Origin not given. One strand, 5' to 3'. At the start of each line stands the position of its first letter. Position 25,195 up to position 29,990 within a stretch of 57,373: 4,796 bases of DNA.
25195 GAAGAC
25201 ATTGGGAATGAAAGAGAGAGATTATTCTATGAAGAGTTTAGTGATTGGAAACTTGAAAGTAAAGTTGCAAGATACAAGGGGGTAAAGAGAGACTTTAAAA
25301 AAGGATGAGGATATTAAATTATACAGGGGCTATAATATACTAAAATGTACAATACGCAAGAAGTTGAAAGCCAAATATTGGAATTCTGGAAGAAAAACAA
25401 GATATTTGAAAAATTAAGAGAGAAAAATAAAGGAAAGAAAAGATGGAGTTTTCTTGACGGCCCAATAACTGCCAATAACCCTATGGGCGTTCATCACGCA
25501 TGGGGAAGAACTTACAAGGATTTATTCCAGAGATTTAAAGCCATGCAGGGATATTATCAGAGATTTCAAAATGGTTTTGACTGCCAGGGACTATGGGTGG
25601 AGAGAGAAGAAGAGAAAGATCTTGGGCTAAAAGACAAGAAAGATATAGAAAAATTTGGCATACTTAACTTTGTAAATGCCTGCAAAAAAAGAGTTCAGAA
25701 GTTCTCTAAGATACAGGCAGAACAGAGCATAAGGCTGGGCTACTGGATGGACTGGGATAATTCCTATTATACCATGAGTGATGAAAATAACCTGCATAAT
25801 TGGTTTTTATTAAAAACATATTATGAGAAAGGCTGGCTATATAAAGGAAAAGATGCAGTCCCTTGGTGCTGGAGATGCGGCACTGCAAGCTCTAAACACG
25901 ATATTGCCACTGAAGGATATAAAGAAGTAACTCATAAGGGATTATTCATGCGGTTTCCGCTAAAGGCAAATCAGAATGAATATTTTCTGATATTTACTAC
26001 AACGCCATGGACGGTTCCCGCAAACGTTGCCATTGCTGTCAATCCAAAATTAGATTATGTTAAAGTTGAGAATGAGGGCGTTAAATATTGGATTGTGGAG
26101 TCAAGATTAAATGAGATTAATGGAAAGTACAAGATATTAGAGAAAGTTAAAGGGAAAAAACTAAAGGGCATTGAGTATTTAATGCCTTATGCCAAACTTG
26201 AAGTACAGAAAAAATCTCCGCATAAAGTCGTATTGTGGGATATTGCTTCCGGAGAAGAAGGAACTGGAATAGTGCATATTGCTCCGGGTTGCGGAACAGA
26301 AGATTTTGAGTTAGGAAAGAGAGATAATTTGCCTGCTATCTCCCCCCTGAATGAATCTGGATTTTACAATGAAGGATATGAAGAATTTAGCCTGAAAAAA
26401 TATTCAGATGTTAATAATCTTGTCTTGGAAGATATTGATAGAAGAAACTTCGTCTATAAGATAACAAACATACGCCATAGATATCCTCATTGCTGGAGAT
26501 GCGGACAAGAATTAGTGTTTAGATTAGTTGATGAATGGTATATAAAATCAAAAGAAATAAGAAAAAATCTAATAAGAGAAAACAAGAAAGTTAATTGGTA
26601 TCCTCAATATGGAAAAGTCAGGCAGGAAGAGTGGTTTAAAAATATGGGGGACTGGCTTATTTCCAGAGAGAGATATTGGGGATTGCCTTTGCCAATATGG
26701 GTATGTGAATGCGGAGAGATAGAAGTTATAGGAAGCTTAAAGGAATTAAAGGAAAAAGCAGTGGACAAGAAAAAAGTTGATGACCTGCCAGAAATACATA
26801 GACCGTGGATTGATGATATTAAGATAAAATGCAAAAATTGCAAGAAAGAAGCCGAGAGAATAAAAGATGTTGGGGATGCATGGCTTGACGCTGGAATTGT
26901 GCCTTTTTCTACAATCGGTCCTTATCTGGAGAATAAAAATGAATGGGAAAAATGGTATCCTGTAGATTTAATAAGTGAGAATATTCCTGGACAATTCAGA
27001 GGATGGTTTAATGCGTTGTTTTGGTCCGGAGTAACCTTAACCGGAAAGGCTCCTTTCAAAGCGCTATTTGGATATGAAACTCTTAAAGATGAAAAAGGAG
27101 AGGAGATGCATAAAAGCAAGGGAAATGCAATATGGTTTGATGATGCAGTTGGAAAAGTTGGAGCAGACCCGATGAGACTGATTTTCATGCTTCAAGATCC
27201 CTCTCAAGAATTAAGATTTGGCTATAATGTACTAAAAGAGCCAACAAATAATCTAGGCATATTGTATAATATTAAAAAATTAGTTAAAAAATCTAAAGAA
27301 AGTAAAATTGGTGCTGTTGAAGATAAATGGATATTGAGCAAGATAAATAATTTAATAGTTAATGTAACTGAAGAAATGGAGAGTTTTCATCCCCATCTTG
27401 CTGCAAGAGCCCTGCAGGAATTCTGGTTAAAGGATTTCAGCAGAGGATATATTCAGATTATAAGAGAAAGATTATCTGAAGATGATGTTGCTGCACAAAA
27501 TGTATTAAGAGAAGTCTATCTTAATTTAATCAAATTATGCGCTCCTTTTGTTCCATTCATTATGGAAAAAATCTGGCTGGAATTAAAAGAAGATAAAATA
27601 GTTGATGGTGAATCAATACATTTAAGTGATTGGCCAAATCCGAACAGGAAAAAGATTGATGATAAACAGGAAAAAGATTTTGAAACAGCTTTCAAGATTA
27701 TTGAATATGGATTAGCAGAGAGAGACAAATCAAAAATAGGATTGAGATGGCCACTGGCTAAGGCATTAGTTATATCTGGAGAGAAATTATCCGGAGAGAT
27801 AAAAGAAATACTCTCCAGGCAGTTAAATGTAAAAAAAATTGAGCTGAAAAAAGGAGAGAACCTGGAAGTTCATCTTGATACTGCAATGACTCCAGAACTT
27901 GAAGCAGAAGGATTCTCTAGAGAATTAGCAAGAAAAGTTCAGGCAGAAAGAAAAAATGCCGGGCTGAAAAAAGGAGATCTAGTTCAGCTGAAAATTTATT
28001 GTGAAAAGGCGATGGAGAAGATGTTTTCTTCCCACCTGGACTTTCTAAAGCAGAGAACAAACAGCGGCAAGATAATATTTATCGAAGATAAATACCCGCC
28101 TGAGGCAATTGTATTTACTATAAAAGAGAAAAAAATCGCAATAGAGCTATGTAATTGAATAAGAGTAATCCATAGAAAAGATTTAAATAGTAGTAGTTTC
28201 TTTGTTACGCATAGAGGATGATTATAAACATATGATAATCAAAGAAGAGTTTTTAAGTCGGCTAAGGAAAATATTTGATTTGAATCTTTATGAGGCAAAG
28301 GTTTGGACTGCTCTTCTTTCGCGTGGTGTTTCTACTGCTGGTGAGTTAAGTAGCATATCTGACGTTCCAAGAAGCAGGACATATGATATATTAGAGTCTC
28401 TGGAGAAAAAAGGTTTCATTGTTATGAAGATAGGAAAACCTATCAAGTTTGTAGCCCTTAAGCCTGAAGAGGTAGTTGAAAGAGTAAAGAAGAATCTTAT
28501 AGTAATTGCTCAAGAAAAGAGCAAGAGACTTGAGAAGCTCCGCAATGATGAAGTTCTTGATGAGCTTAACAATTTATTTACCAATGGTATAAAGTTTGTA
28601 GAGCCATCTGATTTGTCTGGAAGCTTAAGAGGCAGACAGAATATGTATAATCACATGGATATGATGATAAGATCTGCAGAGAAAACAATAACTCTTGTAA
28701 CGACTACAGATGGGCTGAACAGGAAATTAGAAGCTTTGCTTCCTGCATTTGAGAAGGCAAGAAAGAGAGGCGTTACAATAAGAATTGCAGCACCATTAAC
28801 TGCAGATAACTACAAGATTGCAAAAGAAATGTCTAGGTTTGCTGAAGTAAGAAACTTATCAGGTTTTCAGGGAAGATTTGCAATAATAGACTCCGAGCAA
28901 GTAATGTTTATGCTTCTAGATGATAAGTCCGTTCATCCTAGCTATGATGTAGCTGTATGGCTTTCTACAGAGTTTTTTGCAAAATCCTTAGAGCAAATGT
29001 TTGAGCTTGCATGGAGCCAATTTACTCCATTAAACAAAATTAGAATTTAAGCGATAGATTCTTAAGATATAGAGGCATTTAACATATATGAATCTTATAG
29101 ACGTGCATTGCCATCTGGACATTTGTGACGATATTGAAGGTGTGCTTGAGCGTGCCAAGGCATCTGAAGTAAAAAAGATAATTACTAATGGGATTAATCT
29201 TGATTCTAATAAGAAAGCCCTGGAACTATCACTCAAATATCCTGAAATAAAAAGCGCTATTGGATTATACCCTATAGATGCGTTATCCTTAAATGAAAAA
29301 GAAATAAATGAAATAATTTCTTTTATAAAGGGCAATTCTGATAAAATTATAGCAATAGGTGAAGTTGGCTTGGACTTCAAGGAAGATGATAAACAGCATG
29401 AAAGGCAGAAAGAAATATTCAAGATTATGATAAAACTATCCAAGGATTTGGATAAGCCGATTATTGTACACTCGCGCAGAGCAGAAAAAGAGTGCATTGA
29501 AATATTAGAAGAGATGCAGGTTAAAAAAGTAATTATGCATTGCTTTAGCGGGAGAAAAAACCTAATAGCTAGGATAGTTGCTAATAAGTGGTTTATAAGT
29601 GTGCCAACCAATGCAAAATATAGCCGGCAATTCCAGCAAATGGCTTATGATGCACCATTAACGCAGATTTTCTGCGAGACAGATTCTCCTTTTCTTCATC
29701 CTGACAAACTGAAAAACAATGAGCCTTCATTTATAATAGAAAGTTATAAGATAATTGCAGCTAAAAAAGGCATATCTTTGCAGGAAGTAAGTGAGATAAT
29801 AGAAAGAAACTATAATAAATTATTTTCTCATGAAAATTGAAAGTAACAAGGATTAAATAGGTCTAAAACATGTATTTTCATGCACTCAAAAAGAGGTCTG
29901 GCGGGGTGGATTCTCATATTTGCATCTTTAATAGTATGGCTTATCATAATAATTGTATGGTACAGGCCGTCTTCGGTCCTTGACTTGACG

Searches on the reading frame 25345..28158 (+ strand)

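Call 16: search_protein_families(library=pfam, proteins=[window:25345-28158:+], max_evalue=0.001)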
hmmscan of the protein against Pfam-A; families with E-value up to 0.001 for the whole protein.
window:25345-28158:+ (937 aa): 5 families
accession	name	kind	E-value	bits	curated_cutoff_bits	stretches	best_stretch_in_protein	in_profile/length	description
PF00133.28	tRNA-synt_1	-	2.1e-91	307.2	22.7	1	10-625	1-413/414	tRNA synthetases class I (I, L, M and V)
PF08264.19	Anticodon_1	-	9e-34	116.9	25.1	1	660-806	1-146/148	Anticodon-binding domain of tRNA ligase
PF19302.4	DUF5915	-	6.4e-14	52.4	27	1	810-934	70-191/195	Domain of unknown function (DUF5915)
PF09334.17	tRNA-synt_1g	-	2.4e-10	40.2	20.1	1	513-635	248-376/391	tRNA synthetases class I (M)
PF01921.24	tRNA-synt_1f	-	0.00028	20.4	27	1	575-633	270-328/360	tRNA synthetases class I (K)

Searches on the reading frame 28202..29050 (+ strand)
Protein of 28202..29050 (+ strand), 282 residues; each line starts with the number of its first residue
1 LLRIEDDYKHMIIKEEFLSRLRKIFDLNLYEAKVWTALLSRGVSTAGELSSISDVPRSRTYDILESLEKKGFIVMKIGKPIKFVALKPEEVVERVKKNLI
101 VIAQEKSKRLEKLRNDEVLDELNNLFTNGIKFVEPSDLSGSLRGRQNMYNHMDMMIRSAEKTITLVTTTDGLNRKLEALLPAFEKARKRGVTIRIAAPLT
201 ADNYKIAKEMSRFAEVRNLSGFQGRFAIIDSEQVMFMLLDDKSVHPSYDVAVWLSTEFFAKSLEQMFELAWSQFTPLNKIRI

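Call 16: search_protein_families(library=pfam, proteins=[window:28202-29050:+], max_evalue=0.001)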
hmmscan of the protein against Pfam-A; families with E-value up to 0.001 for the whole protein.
window:28202-29050:+ (282 aa): 3 families
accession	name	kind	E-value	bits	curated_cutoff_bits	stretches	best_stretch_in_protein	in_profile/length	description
PF01978.25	TrmB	-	3.1e-19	69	25.6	1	22-89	2-68/68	Sugar-specific transcriptional regulator TrmB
PF11495.14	Regulator_TrmB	-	5.7e-07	29.5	22.2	1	143-240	6-98/233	Archaeal transcriptional regulator TrmB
PF24217.1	DUF7436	-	0.00049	20.5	34.2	0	144-277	12-153/153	Family of unknown function (DUF7436)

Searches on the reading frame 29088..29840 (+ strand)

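Call 16: search_protein_families(library=pfam, proteins=[window:29088-29840:+], max_evalue=0.001)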
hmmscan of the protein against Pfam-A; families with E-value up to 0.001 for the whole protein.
window:29088-29840:+ (250 aa): 1 family
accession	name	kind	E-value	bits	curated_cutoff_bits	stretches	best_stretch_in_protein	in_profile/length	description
PF01026.27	TatD_DNase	-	2.8e-64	217.4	27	1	4-247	1-253/253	TatD related DNase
